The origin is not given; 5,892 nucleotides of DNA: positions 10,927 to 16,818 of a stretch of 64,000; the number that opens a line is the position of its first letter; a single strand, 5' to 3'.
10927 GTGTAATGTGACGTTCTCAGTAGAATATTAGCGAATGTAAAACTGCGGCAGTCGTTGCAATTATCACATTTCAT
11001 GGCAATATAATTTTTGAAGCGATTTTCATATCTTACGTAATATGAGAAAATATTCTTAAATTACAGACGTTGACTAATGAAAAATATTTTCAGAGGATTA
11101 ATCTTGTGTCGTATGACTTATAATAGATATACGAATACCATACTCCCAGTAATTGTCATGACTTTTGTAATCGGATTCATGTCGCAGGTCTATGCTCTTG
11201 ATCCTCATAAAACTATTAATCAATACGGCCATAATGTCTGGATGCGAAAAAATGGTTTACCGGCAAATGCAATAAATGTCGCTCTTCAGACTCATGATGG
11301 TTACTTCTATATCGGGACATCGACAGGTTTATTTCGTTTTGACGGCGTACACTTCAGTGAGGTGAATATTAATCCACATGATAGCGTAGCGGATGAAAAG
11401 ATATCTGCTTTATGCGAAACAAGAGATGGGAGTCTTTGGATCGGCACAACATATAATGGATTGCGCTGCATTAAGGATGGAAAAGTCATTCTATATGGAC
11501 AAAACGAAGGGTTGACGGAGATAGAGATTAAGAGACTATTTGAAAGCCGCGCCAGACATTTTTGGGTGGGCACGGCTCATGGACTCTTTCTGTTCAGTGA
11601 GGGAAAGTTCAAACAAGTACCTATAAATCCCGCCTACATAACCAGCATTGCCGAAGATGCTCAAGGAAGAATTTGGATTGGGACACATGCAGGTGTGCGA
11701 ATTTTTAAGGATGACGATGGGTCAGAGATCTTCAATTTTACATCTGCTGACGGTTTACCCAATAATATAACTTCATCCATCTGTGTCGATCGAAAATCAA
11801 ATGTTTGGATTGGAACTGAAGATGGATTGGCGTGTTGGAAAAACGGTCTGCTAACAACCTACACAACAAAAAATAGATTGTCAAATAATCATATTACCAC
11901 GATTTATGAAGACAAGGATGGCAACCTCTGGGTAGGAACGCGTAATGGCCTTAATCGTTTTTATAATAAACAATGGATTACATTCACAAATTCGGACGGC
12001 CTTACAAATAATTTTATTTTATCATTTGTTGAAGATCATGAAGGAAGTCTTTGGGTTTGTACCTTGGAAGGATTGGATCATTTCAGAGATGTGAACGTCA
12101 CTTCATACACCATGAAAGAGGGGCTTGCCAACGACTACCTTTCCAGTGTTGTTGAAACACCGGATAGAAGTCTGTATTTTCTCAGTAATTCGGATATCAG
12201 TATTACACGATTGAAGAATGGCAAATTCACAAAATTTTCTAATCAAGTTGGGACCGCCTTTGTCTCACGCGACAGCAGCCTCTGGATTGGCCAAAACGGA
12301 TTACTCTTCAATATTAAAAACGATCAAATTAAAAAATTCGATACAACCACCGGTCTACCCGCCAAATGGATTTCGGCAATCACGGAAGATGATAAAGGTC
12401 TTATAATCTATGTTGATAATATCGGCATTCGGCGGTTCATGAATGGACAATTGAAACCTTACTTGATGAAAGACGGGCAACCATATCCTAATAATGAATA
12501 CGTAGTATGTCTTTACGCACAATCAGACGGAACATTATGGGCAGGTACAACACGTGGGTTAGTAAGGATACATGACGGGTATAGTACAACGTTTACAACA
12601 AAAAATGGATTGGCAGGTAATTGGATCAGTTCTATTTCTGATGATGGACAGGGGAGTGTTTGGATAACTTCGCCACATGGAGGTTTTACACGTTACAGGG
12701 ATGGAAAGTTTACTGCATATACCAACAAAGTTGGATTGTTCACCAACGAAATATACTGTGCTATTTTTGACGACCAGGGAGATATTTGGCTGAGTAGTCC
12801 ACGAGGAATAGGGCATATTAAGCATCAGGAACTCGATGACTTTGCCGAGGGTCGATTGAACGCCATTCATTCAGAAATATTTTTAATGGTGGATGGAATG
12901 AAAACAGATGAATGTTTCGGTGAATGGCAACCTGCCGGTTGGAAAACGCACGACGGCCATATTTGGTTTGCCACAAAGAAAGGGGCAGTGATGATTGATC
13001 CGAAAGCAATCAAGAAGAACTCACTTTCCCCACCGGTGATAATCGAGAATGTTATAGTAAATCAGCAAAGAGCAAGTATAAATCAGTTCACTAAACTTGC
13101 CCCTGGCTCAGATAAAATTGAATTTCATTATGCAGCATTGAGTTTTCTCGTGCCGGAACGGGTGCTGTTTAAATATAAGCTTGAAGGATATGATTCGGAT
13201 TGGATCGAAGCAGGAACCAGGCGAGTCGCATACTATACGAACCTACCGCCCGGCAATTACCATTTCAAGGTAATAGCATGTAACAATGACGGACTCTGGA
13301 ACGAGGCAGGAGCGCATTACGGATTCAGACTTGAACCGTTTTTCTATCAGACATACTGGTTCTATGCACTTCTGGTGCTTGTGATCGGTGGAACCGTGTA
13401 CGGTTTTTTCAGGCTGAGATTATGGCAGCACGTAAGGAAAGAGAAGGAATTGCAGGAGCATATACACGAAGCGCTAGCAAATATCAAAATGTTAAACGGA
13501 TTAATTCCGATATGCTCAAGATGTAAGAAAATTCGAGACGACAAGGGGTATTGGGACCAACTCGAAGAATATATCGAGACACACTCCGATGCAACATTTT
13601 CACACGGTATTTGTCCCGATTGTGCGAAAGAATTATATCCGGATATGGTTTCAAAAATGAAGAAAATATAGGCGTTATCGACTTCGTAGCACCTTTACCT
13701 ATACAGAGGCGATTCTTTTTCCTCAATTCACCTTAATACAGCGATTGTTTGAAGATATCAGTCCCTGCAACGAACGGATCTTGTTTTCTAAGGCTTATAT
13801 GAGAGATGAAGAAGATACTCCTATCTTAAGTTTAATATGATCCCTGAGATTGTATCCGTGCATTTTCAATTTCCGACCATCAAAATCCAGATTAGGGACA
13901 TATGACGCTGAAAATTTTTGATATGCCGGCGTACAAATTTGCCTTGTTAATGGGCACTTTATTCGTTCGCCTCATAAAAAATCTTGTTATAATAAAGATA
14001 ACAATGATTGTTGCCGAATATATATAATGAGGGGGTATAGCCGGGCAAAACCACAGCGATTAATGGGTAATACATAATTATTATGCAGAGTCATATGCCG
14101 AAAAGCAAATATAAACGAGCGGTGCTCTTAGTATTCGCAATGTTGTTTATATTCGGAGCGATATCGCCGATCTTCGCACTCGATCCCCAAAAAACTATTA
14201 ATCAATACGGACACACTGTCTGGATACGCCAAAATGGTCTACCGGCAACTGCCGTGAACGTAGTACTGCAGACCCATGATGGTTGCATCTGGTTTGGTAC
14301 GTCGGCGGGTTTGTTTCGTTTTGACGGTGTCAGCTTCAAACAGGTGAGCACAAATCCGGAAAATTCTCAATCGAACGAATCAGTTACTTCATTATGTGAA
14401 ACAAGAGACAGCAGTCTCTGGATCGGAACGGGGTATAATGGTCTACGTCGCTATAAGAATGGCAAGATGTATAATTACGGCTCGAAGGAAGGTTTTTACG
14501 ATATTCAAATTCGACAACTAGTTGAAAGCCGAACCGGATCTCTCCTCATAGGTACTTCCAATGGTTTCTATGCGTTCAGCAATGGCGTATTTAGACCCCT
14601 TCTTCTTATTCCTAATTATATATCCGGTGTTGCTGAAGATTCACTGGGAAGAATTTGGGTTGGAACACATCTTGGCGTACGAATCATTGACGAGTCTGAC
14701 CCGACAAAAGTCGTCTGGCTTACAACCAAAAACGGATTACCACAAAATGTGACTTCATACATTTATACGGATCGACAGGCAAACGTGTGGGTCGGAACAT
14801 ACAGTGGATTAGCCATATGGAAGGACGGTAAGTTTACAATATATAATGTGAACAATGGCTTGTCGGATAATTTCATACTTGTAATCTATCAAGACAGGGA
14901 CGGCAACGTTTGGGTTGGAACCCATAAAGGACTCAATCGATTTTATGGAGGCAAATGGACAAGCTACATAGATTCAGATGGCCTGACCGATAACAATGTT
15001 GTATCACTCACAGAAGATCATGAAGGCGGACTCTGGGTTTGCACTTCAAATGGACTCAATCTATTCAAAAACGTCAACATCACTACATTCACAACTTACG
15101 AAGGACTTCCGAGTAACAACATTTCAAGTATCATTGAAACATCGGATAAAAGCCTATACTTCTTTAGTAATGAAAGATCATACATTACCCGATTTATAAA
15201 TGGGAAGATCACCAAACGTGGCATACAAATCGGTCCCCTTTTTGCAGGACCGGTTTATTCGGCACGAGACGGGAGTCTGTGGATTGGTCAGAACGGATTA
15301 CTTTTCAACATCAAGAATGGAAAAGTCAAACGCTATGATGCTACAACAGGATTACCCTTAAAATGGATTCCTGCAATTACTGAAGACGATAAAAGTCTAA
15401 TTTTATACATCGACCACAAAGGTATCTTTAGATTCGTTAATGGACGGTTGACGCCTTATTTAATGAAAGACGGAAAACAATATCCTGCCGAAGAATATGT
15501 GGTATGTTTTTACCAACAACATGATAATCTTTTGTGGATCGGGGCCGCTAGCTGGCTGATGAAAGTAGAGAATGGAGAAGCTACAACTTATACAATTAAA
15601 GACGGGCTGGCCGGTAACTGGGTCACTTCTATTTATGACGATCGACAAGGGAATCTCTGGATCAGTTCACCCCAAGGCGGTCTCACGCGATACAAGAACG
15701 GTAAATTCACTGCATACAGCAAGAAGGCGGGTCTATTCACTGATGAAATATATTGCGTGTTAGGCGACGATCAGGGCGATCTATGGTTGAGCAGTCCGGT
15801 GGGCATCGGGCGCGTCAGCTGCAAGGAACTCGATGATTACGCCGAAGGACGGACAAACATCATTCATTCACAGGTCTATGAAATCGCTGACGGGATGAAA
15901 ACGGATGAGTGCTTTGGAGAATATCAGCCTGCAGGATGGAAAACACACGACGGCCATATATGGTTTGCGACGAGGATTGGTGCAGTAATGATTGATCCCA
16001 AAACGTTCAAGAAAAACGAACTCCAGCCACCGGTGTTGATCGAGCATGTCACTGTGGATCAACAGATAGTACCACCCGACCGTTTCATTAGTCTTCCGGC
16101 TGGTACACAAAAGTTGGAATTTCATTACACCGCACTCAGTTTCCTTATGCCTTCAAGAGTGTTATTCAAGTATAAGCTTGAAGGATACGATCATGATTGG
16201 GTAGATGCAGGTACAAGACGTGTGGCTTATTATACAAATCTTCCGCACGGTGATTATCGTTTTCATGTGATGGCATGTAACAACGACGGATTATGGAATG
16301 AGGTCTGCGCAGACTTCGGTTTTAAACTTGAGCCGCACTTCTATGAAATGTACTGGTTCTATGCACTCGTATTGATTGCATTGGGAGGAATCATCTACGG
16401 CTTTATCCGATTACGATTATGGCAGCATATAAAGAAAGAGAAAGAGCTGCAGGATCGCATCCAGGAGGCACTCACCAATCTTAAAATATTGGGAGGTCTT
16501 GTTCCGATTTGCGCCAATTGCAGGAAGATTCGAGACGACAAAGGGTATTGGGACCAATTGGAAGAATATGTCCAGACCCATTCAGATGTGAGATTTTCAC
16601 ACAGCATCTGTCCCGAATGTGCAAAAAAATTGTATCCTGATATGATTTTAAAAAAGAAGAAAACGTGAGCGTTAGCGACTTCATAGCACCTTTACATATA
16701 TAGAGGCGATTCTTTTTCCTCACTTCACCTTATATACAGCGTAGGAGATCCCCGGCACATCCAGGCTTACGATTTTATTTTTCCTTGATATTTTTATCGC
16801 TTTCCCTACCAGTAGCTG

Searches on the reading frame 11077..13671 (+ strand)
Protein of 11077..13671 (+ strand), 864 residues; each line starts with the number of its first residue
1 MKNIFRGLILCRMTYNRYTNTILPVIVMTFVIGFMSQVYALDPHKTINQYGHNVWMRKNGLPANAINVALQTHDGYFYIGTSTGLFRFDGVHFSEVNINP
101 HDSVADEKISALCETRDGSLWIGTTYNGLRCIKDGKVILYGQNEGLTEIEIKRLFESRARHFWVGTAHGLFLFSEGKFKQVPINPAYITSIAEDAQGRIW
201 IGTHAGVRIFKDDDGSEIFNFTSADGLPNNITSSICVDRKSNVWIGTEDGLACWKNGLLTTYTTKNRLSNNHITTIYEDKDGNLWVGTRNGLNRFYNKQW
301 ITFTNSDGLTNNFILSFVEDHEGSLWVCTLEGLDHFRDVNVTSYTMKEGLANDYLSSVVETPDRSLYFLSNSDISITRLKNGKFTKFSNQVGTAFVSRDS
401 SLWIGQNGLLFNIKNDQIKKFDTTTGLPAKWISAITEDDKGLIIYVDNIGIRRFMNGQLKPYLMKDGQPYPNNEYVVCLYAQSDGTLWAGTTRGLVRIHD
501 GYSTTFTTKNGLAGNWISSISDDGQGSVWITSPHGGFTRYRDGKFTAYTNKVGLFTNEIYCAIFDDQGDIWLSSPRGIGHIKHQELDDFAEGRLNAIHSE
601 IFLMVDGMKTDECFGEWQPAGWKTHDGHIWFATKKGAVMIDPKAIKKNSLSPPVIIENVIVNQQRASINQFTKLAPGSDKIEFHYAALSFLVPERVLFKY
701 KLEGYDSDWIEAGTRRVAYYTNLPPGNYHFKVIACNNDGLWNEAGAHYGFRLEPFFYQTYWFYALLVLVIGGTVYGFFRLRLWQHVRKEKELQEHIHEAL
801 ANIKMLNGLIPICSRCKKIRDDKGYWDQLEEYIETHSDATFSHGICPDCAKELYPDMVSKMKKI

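Call 25: search_protein_families(library=pfam, proteins=[window:11077-13671:+], max_evalue=0.001)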
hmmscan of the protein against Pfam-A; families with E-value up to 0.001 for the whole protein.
window:11077-13671:+ (864 aa): 4 families
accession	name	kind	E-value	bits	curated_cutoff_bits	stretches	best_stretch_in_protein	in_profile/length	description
PF07494.17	Reg_prop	-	1.8e-53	172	20.4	3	268-290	2-24/24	Two component regulator propeller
PF07495.19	Y_Y_Y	-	2.8e-18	66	26.6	1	692-744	4-56/65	Y_Y_Y domain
PF23748.1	Beta-prop_LRRK2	-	1.5e-08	34.5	26.9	0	449-498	249-298/359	LRRK2 beta propeller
PF08450.18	SGL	-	1.8e-06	28.2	26.3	0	185-250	40-106/246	SMP-30/Gluconolactonase/LRE-like region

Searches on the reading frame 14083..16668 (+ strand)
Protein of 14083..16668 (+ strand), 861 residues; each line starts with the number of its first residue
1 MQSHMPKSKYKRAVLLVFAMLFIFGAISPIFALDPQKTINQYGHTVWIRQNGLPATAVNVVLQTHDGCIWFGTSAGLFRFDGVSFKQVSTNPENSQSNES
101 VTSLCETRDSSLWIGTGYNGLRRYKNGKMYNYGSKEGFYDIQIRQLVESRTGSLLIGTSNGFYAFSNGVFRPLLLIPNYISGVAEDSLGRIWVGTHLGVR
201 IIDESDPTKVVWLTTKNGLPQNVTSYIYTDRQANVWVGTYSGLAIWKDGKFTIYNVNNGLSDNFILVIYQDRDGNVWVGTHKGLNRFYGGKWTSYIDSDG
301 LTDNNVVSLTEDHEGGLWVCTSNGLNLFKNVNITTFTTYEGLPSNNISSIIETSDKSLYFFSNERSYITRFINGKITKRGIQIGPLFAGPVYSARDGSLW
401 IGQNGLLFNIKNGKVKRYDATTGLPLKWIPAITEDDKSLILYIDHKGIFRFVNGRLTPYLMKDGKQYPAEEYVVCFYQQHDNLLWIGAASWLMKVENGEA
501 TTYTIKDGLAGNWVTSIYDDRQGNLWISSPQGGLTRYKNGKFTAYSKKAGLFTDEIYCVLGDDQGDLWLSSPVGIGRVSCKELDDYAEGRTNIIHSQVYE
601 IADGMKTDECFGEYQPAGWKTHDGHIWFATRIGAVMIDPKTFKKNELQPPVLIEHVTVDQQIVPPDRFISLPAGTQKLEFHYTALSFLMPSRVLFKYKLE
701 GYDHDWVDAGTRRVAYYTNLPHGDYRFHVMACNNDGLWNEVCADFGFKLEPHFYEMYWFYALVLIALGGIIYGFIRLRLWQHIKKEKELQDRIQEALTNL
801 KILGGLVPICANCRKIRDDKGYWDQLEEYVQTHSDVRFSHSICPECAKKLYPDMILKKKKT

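Call 25: search_protein_families(library=pfam, proteins=[window:14083-16668:+], max_evalue=0.001)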
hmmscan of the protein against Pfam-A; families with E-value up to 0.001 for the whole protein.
window:14083-16668:+ (861 aa): 2 families
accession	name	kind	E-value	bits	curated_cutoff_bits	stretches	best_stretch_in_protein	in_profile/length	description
PF07494.17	Reg_prop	-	2.5e-50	162.4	20.4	3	259-281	1-23/24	Two component regulator propeller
PF07495.19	Y_Y_Y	-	2.6e-17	62.9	26.6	1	687-741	2-56/65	Y_Y_Y domain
